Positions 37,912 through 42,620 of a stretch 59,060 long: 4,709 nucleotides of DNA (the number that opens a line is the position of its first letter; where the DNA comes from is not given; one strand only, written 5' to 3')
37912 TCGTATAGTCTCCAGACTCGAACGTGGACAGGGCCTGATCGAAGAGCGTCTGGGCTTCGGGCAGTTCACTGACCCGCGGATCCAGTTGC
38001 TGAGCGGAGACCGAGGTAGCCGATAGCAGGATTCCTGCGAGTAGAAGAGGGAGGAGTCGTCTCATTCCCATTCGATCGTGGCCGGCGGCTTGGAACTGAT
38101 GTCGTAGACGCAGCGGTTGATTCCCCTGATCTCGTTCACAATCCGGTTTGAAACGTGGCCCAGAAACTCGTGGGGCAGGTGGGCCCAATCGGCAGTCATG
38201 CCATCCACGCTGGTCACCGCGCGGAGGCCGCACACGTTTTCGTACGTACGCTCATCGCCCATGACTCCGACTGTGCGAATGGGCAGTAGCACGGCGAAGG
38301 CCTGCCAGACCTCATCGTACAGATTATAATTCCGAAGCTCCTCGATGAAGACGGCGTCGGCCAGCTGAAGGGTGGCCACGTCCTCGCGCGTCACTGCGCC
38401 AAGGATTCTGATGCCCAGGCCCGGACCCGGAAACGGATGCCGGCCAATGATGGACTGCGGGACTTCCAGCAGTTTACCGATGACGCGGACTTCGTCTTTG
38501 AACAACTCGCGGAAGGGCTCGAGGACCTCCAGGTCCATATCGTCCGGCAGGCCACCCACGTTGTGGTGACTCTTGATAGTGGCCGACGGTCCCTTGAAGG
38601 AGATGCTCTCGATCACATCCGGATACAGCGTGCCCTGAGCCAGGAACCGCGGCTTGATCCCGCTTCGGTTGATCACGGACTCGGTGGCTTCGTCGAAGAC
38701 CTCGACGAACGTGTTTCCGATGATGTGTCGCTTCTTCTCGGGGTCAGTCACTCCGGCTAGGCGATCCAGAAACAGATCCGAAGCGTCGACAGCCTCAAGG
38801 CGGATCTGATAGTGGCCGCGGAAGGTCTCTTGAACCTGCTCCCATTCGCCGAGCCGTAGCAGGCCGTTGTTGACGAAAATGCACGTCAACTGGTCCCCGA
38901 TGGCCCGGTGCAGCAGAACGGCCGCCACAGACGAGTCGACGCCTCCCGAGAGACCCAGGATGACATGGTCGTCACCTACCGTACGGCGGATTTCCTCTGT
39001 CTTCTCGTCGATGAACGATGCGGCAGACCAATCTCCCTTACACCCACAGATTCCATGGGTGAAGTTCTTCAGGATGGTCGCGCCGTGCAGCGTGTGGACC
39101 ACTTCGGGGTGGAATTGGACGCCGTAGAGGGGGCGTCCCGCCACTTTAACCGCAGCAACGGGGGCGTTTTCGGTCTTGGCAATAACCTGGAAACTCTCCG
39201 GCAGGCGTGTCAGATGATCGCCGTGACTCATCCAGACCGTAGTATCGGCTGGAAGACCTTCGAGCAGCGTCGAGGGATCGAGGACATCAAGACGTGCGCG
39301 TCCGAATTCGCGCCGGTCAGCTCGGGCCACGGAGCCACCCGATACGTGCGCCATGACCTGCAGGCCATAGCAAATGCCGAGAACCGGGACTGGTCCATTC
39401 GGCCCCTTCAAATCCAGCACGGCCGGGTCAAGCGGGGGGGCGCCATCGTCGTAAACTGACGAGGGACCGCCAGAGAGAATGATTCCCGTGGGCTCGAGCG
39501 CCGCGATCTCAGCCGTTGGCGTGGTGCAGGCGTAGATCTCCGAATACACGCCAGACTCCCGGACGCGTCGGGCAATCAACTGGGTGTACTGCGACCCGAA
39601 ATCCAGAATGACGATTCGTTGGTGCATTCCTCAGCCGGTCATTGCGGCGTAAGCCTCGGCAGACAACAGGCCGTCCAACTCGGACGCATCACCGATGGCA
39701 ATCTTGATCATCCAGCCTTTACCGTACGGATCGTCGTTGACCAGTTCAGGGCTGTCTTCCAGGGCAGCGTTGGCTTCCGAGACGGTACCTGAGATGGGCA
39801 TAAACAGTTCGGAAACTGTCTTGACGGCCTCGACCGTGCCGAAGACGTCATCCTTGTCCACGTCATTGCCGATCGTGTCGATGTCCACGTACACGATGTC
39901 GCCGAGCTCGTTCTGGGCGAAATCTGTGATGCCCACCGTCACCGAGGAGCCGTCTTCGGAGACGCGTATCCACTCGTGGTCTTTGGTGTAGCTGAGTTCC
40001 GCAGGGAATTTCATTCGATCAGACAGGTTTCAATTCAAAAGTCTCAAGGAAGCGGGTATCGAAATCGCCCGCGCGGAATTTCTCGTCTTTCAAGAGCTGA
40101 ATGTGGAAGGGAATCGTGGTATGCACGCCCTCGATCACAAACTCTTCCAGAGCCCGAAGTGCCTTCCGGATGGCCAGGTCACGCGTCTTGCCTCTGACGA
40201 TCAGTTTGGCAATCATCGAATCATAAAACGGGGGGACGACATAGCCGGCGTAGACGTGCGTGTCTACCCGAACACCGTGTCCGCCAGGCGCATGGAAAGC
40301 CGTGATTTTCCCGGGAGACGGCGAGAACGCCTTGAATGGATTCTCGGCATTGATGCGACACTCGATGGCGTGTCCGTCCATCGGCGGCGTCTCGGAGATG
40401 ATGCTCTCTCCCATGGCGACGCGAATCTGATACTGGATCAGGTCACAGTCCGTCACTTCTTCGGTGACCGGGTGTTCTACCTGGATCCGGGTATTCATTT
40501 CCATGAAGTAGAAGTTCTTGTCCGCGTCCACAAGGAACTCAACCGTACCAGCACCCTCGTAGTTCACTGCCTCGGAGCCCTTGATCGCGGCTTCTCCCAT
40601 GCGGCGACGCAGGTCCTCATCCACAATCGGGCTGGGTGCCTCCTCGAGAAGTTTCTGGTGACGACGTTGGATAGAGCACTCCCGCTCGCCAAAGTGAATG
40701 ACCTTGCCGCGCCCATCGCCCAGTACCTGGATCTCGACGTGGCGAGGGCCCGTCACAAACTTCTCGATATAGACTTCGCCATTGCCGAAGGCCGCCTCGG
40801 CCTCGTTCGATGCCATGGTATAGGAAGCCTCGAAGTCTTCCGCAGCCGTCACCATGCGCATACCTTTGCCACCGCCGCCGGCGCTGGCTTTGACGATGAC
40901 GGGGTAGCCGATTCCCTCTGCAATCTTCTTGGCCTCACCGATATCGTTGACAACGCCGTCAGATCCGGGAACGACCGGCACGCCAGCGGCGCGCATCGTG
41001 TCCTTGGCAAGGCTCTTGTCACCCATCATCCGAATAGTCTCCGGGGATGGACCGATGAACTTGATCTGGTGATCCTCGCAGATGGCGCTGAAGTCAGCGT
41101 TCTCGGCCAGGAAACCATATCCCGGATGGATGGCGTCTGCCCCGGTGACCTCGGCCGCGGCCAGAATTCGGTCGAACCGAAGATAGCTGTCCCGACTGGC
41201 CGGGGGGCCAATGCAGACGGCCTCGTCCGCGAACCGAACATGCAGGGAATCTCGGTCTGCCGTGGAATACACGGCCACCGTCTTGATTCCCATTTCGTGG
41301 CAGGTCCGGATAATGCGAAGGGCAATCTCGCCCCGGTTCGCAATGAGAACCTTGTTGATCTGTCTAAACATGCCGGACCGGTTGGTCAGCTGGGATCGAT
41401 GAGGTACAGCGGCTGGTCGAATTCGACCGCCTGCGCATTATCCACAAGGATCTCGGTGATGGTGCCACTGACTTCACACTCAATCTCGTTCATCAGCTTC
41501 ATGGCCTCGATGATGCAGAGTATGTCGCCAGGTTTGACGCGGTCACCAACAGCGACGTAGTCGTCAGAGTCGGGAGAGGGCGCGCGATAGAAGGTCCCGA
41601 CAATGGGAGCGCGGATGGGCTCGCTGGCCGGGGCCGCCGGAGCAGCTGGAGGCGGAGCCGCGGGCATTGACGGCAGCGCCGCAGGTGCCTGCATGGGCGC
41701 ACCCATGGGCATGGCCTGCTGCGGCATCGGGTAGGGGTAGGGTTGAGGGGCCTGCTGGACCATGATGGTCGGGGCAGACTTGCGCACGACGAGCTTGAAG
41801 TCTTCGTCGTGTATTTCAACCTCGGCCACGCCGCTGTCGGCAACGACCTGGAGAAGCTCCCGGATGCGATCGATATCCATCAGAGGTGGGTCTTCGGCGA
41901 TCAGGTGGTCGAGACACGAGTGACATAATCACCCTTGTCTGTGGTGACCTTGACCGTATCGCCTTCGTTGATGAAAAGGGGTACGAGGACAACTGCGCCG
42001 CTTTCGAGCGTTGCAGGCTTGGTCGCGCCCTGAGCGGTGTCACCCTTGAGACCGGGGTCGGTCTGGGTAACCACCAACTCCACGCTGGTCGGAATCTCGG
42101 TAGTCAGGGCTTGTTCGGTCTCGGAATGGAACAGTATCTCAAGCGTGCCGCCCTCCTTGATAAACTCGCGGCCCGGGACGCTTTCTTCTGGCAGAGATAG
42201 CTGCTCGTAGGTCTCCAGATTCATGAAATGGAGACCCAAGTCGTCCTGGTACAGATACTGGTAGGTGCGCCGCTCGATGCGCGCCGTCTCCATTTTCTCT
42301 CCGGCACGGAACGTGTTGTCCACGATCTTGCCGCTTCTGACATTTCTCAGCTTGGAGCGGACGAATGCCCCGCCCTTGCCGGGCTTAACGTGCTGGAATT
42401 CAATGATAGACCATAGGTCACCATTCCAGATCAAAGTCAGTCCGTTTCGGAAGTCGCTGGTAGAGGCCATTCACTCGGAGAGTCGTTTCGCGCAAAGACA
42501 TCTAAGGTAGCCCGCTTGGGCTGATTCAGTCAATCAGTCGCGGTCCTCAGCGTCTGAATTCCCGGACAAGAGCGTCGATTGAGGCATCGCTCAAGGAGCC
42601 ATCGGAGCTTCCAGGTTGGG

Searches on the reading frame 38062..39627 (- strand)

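Call 65: search_protein_families(library=pfam, proteins=[window:38062-39627:-], max_evalue=0.001)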
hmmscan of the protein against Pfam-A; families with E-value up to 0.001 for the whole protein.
window:38062-39627:- (521 aa): 5 families
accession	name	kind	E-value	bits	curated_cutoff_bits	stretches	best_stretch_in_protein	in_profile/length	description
PF00958.27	GMP_synt_C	-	2.1e-44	149.9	27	1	429-520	1-92/92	GMP synthase C terminal domain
PF00117.34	GATase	-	5e-43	147.4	22.8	1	6-190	1-187/190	Glutamine amidotransferase class-I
PF07722.19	Peptidase_C26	-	1.1e-09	38.8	20.5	1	80-175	106-219/219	Peptidase C26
PF02540.23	NAD_synthase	-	6.5e-09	35.7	21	1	216-246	15-45/242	NAD synthase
PF03054.22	tRNA_Me_trans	-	0.0001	22.5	20.6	1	221-254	2-34/202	tRNA methyl transferase HUP domain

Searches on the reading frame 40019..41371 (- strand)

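Call 65: search_protein_families(library=pfam, proteins=[window:40019-41371:-], max_evalue=0.001)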
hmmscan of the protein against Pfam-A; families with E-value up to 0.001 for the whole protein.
window:40019-41371:- (450 aa): 7 families
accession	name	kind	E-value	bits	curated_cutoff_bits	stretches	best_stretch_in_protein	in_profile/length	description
PF02786.22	CPSase_L_D2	-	4.7e-78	262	19.8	1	118-323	1-207/211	Carbamoyl-phosphate synthase L chain, ATP binding domain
PF00289.28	Biotin_carb_N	-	3.4e-48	163.1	25.5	1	5-113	2-110/110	Biotin carboxylase, N-terminal domain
PF02785.25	Biotin_carb_C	-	1.8e-43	147.5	32.4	1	337-443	1-107/108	Biotin carboxylase C-terminal domain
PF07478.18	Dala_Dala_lig_C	-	1.9e-13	50.9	24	1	147-294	28-174/204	D-ala D-ala ligase C-terminus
PF02222.28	ATP-grasp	-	4.4e-09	36.7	27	1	140-295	15-162/179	ATP-grasp domain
PF02655.19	ATP-grasp_3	-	3.1e-05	24.5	23.2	1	118-297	3-158/160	ATP-grasp domain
PF01071.24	GARS_A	-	6.5e-05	23.3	27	1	117-221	1-103/194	Phosphoribosylglycinamide synthetase, ATP-grasp (A) domain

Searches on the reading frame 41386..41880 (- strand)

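Call 65: search_protein_families(library=pfam, proteins=[window:41386-41880:-], max_evalue=0.001)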
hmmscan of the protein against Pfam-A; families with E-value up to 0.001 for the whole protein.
window:41386-41880:- (164 aa): 2 families
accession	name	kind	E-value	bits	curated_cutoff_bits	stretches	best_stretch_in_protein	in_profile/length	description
PF00364.28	Biotin_lipoyl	-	1.2e-19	70.4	22.1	1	88-160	2-72/73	Biotin-requiring enzyme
PF13533.13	Biotin_lipoyl_2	-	5.1e-05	23.4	29.8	0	108-124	15-31/32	Biotin-lipoyl like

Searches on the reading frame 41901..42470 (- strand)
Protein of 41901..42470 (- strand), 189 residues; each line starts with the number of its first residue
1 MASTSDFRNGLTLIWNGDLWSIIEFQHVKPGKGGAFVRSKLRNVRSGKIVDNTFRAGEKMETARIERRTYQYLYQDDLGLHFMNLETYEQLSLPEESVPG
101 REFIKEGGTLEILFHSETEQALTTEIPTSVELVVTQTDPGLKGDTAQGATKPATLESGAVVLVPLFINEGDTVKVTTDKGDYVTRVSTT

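Call 65: search_protein_families(library=pfam, proteins=[window:41901-42470:-], max_evalue=0.001)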
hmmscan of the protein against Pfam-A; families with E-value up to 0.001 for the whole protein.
window:41901-42470:- (189 aa): 3 families
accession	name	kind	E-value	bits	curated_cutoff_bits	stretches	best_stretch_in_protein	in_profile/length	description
PF08207.18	EFP_N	-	2e-27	95.4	23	1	3-60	1-58/58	Elongation factor P (EF-P) KOW-like domain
PF09285.17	Elong-fact-P_C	-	1.7e-25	88.9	25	1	130-185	1-56/56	Elongation factor P, C-terminal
PF01132.26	EFP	-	7e-17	61.6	27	1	68-117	1-51/54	Elongation factor P (EF-P) OB domain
